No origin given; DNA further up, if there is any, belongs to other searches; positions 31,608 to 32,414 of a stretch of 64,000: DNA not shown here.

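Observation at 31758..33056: Coupled P-loop kinase plus truncated UDP-sugar-dehydrogenase-family enzyme upstream of SHMT: possible nucleotide or DNA modification module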

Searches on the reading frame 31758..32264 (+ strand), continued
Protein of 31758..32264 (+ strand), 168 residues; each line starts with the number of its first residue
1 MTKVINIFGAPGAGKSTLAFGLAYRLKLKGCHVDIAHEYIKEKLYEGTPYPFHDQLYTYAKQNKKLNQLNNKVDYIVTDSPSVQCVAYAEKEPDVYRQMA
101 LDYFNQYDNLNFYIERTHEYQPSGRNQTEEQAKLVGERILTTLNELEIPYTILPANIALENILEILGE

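Call 87: fold_search(model_id=the predicted structure, library=pdb)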
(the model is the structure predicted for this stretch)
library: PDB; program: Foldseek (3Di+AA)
matches with E <= 10: 1537; with E <= 0.001: 207
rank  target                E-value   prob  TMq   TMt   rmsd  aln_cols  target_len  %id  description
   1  8x7f_A                3.8e-06  1.00  0.72  0.37   4.2       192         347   16  CryoEM structure of the trifunctional NAD biosynthesis/regulator protein NadR in complex with NAD (released 2024-12-04)
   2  6pjw_A                1.6e-05  1.00  0.64  0.58   4.6       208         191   14  Adenylate kinase from Methanococcus igneus - AMP bound form (released 2020-01-22)
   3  8puu_A                1.6e-05  1.00  0.60  0.49   5.5       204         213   17  Giardia intestinalis deoxyadenosine kinase forms a functional tetramer (released 2024-10-30)
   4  8a8h_C                1.7e-05  1.00  0.40  0.45  10.7       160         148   21  APS kinase from Methanothermococcus thermolithotrophicus refined to 1.77 A (released 2023-04-26)
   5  6ln3                  1.8e-05  1.00  0.62  0.53   5.5       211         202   14  Crystal structure of adenylate kinase from an extremophilic archaeon Aeropyrum pernix with ATP and AMP (released 2020-04-22)
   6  6pk5_C                1.8e-05  1.00  0.60  0.54   6.1       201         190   15  Adenylate kinase from Methanococcus igneus - apo form (released 2020-07-01)
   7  2ccg_B                1.9e-05  1.00  0.61  0.54   5.6       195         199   17  Crystal structure of His-tagged S. aureus thymidylate kinase complexed with thymidine monophosphate (TMP) (released 2006-03-08)
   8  5hci_C                1.9e-05  1.00  0.53  0.38   6.6       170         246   12  GPN-loop GTPase Npa3 in complex with GDP (released 2016-01-20)
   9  5hci_E                1.9e-05  1.00  0.52  0.36   6.4       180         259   13  GPN-loop GTPase Npa3 in complex with GDP (released 2016-01-20)
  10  7yq1_C                1.9e-05  1.00  0.47  0.46  10.0       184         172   20  Crystal structure of adenosine 5'-phosphosulfate kinase from Archaeoglobus fulgidus in complex with AMP-PNP and APS (released 2023-01-18)
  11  2jat_B                2.0e-05  1.00  0.56  0.50   5.7       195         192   17  Structure of deoxyadenosine kinase from M.mycoides with products dcmp and a flexible dcdp bound (released 2007-01-03)
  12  5cb8_B                2.2e-05  1.00  0.47  0.45  10.2       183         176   16  Crystal structure of Adenosine-5'-phosphosulfate kinase in complex with APS and sulfate (released 2015-09-02)
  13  4s35_B                2.4e-05  1.00  0.67  0.59   4.8       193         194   20  AMPPCP and TMP bound Crystal structure of thymidylate kinase (aq_969) from Aquifex Aeolicus VF5 (released 2016-01-27)
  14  6yt1_B                2.4e-05  1.00  0.58  0.52   5.8       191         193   14  Mtb TMK crystal structure in complex with compound 26 (released 2020-09-02)
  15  2yof_A                2.8e-05  1.00  0.63  0.55   5.7       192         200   14  Plasmodium falciparum thymidylate kinase in complex with a (thio)urea- beta-deoxythymidine inhibitor (released 2013-07-24)
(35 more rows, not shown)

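Call 95: search_dna_similar(query=window:31758-32264:+, collection=phages, mode=protein, max_rows=40, rows=spread, max_evalue=0.001)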
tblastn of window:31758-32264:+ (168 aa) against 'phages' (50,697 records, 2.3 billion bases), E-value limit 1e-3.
Records with a match: 96; places in all: 96; records where one place covers at least 80% of the query: 71.
Best place of each record, by identity: <60% 96.
By first word of the organism name: Acinetobacter 21; Prevotella 15; Caulobacter 9; Erwinia 8; Salmonella 4; Yersinia 4; uncultured 3; Brevundimonas 3; Clostridium 2; Xanthomonas 2; and 18 more.
By host as written in the record: Prevotella sp. 15; - 11; Caulobacter vibrioides CB15 11; Acinetobacter baumannii 9; Erwinia amylovora 3; Erwinia amylovora SNUABM_01 3; Clostridium sp. 2; Xanthomonas vesicatoria 2; and 29 more.
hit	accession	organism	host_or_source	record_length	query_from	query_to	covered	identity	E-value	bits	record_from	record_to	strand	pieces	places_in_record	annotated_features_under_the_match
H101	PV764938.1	Sinorhizobium phage Phosso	Sinohrizobium meliloti NRRL L-50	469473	1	163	97%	40.5%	5e-27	111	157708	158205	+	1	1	thymidylate kinase | hypothetical protein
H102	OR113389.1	Clostridium phage vB_CtyS-FA67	Clostridium sp.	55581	1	151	90%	42.4%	7e-25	105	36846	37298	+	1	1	hypothetical protein (x2)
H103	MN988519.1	Rhizobium phage RHph_I1_18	Rhizobium phaseoli I1_18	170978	1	153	91%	40.0%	1e-26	110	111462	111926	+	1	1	P-loop NTPase domain-containing protein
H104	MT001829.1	Salmonella phage SE_PL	Salmonella enterica subsp. enterica ...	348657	2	167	99%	36.8%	4e-17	83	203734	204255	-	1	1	hypothetical protein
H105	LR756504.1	uncultured phage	metagenomic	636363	4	164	96%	37.7%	2e-19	89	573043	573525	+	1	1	record has no annotation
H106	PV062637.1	Nitratidesulfovibrio phage SRB7757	Nitratidesulfovibrio vulgaris ATCC7757 ...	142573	1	155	92%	38.0%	4e-20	92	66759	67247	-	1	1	record has no annotation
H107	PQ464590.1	Erwinia phage Hallingskeid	Erwinia aphidicola B01_10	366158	1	150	89%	37.7%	2e-20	92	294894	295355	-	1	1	thymidylate kinase | hypothetical protein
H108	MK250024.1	Prevotella phage Lak-B5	Prevotella sp.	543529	2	164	97%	33.1%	3e-19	89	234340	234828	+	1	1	record has no annotation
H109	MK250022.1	Prevotella phage Lak-B3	Prevotella sp.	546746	2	164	97%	33.1%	3e-19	89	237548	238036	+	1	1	record has no annotation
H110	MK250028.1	Prevotella phage Lak-B9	Prevotella sp.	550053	2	164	97%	33.1%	3e-19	89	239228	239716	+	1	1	record has no annotation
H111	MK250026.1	Prevotella phage Lak-B7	Prevotella sp.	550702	2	164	97%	33.1%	3e-19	89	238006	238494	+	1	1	record has no annotation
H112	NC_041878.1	Pectobacterium phage vB_PcaM_CBB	Pectobacterium carotovorum subsp. ...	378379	2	150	89%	35.9%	8e-15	76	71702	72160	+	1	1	thymidylate kinase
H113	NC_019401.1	Cronobacter phage vB_CsaM_GAP32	Cronobacter sakazakii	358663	2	150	89%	35.9%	1e-14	76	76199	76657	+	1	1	thymidylate kinase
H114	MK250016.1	Prevotella phage Lak-A1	Prevotella sp.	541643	2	167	99%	31.8%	4e-19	89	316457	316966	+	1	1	record has no annotation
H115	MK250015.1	Prevotella phage Lak-A1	Prevotella sp.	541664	2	167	99%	31.8%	4e-19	89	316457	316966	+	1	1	record has no annotation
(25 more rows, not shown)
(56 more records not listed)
